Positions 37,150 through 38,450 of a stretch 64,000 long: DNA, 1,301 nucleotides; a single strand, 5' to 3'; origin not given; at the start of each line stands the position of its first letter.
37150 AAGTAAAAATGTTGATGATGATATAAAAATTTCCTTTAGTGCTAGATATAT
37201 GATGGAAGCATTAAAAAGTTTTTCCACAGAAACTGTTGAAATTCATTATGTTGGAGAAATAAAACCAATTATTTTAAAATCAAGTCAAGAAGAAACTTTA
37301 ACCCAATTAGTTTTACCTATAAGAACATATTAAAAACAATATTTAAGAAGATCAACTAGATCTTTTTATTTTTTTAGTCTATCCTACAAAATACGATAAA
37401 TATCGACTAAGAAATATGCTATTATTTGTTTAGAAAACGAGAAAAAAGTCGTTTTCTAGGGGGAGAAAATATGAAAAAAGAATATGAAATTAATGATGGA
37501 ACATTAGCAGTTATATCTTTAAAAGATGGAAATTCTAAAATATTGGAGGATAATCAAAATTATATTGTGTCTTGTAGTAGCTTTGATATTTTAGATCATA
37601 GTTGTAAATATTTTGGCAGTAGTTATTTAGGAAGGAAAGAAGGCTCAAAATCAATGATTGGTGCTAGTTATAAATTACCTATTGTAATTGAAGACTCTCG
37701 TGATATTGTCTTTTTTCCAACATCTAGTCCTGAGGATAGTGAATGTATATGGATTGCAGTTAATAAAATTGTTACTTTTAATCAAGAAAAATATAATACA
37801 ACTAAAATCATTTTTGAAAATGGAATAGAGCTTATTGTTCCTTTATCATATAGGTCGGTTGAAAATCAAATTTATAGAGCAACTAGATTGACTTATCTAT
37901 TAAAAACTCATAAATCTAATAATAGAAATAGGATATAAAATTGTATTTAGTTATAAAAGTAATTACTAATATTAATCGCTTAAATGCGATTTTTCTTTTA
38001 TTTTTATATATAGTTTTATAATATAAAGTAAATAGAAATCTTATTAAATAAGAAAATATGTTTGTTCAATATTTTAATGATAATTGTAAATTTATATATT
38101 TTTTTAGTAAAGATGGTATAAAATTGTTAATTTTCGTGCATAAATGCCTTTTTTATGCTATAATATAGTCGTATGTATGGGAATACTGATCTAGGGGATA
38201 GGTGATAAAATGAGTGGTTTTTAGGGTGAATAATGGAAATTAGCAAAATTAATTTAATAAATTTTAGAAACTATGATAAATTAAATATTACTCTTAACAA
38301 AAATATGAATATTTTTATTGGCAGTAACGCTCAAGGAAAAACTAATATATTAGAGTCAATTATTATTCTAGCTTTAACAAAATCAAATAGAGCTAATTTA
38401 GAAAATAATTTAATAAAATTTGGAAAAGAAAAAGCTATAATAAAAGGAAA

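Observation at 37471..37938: ComK-family gene inserted between dnaN and recF, the slot normally held by the S4-domain gene yaaA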

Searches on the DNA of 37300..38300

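Call 88: search_rna_families(source=window, start=37300, end=38300, threshold=evalue, max_evalue=1)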
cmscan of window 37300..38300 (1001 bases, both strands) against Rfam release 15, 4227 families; matches with E-value up to 1: 1.
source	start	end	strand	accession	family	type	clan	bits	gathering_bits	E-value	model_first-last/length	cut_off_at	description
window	37343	37423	+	RF02527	SSRC38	Gene; sRNA;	-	22.5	80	0.19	1-166/166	no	Streptococcus sRNA SSRC38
